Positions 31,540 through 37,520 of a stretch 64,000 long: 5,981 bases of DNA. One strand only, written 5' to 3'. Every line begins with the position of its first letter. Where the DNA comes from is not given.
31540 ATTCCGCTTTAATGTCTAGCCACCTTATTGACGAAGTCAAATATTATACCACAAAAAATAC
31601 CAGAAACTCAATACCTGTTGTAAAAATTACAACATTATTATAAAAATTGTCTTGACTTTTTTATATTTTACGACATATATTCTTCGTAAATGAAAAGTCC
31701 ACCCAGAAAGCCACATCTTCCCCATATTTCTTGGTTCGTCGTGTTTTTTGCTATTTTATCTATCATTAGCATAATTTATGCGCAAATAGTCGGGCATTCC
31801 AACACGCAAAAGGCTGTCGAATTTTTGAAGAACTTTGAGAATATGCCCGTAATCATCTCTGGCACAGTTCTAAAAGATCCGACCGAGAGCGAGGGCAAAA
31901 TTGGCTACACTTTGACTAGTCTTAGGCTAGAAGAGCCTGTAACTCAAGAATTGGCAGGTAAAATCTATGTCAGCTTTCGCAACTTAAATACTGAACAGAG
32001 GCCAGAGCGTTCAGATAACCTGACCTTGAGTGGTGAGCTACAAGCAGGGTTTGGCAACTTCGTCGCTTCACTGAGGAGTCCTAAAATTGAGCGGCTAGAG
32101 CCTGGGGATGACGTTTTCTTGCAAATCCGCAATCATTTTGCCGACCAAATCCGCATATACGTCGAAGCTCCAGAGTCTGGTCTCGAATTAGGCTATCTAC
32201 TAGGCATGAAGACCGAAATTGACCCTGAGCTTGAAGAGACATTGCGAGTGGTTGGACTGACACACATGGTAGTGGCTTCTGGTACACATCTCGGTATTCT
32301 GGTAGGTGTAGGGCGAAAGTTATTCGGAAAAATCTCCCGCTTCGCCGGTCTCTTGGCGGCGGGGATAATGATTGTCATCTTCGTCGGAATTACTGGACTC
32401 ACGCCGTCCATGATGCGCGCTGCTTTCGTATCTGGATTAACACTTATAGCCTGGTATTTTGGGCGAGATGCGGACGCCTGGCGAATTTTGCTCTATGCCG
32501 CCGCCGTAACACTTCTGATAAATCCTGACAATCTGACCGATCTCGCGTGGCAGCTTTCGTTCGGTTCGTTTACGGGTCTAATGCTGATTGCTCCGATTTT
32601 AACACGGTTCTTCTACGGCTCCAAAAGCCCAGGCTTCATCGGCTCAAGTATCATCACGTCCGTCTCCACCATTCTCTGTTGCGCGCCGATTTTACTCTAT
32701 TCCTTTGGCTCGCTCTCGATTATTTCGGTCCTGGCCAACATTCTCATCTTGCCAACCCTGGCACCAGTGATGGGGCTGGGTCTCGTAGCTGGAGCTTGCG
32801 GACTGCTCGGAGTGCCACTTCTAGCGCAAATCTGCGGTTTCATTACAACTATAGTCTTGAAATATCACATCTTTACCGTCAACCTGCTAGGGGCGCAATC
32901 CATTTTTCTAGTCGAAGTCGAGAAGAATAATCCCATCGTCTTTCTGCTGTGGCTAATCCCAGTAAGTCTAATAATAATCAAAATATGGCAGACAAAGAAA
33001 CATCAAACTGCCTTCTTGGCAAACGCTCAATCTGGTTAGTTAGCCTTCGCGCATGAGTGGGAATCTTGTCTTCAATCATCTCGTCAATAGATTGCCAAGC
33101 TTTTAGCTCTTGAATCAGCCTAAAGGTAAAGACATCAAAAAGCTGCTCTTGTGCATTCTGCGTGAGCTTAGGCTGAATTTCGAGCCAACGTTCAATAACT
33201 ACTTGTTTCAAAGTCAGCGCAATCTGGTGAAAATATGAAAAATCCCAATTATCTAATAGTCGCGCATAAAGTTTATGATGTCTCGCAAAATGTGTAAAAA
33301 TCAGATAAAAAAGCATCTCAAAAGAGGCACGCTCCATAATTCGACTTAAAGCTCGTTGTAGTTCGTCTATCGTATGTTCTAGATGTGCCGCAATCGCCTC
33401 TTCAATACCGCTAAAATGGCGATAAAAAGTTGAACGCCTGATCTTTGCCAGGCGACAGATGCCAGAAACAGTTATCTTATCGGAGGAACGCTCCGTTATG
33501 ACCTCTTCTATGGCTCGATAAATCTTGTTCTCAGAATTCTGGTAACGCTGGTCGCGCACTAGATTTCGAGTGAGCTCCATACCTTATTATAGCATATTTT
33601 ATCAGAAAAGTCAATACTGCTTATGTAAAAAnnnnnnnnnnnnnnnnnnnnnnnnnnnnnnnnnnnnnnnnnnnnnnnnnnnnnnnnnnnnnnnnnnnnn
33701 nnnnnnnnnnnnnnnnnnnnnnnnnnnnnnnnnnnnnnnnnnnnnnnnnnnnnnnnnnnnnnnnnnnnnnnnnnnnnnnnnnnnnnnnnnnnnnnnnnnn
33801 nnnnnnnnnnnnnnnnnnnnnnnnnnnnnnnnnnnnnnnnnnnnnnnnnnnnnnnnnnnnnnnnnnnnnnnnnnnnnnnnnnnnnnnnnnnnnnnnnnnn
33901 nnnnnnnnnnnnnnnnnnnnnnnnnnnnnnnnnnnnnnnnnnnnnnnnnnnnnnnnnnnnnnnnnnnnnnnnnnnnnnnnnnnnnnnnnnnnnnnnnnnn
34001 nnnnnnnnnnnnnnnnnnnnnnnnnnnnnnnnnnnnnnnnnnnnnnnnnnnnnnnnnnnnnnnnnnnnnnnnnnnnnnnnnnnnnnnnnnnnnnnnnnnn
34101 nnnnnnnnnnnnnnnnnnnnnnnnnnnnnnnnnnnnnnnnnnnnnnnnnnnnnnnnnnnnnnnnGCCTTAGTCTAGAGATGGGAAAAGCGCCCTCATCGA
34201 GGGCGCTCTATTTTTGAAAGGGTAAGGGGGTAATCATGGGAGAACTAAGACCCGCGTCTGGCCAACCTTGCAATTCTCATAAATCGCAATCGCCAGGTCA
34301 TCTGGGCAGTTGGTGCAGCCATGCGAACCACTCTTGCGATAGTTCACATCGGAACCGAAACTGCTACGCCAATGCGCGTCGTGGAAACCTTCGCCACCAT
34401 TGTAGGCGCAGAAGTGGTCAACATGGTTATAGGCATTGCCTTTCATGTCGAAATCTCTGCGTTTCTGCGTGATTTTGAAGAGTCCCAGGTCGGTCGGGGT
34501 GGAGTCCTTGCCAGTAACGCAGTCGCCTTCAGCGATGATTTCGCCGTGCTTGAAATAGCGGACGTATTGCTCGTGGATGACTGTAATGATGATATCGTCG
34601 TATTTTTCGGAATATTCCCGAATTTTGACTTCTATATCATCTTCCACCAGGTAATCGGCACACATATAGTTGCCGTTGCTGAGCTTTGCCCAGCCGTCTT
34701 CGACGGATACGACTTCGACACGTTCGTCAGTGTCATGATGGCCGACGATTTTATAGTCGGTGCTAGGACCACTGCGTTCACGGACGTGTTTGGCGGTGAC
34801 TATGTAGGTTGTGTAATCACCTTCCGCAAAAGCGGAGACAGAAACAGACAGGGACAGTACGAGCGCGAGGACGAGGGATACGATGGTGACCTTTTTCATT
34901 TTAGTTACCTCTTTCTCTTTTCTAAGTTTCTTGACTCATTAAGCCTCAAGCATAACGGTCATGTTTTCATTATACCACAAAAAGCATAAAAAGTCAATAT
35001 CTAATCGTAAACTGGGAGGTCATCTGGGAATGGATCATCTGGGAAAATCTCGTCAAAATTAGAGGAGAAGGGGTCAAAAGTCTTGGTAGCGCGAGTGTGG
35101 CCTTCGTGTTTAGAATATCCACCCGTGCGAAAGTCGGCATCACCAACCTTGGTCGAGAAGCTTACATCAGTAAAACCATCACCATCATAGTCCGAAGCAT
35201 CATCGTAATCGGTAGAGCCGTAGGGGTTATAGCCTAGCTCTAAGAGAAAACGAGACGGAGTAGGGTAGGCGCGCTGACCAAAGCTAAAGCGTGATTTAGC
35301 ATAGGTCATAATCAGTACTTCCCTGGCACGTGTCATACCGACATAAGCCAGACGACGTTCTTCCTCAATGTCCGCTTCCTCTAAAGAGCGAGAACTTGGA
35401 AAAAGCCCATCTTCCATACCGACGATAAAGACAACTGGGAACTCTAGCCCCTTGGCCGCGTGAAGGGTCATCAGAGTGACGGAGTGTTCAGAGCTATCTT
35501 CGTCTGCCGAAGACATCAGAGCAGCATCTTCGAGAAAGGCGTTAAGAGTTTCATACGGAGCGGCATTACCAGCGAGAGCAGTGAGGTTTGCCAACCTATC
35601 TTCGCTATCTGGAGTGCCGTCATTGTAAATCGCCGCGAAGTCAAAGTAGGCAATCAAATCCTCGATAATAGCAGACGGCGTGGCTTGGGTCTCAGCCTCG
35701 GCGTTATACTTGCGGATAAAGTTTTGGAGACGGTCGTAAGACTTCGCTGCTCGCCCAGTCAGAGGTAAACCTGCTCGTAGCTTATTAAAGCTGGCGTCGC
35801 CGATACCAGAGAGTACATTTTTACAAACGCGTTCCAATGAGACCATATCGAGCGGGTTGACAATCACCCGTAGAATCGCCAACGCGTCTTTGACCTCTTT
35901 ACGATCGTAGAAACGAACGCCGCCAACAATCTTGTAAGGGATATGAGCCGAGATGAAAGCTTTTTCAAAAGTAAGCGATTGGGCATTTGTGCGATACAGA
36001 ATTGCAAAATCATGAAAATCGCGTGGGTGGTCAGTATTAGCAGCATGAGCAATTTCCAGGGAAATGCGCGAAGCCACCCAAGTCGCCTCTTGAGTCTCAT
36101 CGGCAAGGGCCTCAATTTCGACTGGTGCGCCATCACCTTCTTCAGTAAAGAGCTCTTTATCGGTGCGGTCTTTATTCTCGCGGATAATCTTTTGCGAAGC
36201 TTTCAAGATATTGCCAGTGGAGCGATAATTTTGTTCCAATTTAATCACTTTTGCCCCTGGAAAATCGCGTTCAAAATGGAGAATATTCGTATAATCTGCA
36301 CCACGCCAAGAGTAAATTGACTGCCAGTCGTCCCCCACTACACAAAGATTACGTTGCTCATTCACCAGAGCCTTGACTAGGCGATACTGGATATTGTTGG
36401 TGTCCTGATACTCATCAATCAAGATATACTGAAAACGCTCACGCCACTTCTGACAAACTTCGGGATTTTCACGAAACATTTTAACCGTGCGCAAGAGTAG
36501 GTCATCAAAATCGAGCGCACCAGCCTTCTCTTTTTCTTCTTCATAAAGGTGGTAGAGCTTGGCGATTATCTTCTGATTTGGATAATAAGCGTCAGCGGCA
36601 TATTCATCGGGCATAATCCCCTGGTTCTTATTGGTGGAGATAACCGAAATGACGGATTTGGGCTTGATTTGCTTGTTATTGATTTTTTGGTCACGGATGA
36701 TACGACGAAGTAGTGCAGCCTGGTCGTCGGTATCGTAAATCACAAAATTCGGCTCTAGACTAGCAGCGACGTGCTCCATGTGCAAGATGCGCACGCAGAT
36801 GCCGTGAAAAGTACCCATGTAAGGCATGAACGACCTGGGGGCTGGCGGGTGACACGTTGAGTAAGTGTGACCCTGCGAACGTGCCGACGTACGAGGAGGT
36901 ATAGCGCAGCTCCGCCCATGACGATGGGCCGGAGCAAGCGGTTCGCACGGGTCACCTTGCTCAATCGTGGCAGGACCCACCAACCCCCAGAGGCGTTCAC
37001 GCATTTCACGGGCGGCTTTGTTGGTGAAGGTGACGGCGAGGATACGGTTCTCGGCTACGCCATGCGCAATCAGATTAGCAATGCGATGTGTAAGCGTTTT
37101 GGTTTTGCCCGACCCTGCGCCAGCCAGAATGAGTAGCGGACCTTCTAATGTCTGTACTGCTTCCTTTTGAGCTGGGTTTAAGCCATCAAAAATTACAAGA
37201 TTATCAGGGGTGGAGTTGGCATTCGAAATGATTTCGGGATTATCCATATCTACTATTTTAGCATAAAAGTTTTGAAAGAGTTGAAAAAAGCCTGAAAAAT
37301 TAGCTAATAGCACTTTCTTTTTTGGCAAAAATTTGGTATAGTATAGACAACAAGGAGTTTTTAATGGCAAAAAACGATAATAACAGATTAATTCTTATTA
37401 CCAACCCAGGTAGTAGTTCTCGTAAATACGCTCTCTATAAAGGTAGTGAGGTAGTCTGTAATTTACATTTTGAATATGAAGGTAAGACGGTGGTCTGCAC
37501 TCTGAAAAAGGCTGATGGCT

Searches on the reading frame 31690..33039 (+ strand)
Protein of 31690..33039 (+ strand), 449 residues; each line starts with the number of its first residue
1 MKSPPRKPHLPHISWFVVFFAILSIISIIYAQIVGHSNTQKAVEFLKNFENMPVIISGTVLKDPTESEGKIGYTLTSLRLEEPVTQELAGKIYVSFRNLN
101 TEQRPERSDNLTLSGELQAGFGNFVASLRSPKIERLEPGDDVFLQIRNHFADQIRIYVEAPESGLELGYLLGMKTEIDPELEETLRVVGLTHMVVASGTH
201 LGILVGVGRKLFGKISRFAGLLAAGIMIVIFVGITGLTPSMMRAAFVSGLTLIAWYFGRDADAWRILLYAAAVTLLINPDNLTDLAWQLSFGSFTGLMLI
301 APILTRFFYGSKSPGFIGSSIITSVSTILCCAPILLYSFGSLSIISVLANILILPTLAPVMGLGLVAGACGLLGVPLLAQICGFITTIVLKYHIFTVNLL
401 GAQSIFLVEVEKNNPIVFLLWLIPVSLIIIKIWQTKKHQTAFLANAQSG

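Call 20: search_protein_families(library=pfam, proteins=[window:31690-33039:+], max_evalue=0.001)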
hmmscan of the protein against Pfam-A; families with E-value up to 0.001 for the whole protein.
window:31690-33039:+ (449 aa): 2 families
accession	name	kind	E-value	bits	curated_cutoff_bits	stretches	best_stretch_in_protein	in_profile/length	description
PF03772.21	Competence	-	1.9e-40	139.4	23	1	170-432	2-267/270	Competence protein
PF13567.11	DUF4131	-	4.7e-05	23.6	31.6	1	15-118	31-131/165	Domain of unknown function (DUF4131)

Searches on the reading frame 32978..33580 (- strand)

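Call 22: search_protein_families(library=pfam, proteins=[window:32978-33580:-], max_evalue=0.001)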
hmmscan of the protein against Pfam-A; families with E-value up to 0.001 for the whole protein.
window:32978-33580:- (200 aa): 1 family
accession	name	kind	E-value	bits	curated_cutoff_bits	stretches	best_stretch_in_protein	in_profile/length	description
PF00440.29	TetR_N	-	2e-05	24.7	24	1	20-61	1-42/47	Bacterial regulatory proteins, tetR family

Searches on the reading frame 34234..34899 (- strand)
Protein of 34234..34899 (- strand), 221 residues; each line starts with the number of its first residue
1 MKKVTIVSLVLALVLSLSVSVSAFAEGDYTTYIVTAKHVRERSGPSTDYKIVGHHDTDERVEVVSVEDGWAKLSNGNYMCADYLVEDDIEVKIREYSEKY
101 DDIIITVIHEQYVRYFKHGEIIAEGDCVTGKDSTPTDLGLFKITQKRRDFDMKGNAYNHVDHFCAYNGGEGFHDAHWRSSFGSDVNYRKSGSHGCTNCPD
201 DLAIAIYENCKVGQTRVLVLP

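Call 20: search_protein_families(library=pfam, proteins=[window:34234-34899:-], max_evalue=0.001)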
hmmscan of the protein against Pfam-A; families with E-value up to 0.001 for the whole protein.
window:34234-34899:- (221 aa): 2 families
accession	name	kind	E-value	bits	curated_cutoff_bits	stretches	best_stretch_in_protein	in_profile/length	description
PF03734.19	YkuD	-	3.3e-17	63.9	23.4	1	102-219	2-146/146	L,D-transpeptidase catalytic domain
PF08239.17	SH3_3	-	2.1e-05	25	27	1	42-78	6-44/54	Bacterial SH3 domain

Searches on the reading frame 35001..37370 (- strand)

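Call 20: search_protein_families(library=pfam, proteins=[window:35001-37370:-], max_evalue=0.001)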
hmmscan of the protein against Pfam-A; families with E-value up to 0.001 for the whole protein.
window:35001-37370:- (789 aa): 8 families
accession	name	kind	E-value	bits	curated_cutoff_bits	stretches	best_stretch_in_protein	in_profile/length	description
PF00580.27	UvrD-helicase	-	1.9e-89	300.4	23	1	64-371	1-271/271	UvrD/REP helicase N-terminal domain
PF13361.12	UvrD_C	-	6.8e-70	236.6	25.6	1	376-692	1-349/350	UvrD-like helicase C-terminal domain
PF13245.12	AAA_19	-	2.4e-23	83.2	25.1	1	68-354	1-132/134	AAA domain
PF13538.12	UvrD_C_2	-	4.9e-09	36.4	27.4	1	631-688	2-51/52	UvrD-like helicase C-terminal domain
PF13604.12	AAA_30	-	5.8e-08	33.1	27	1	64-126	2-65/191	AAA domain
PF01443.25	Viral_helicase1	-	6e-08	33.2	21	0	614-687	160-225/228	Viral superfamily 1 RNA helicase core domain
PF13086.12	AAA_11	-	0.00045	20.5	27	1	65-129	3-74/257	AAA domain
PF13173.12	AAA_14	-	0.0006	20.3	27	0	273-343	20-92/129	AAA domain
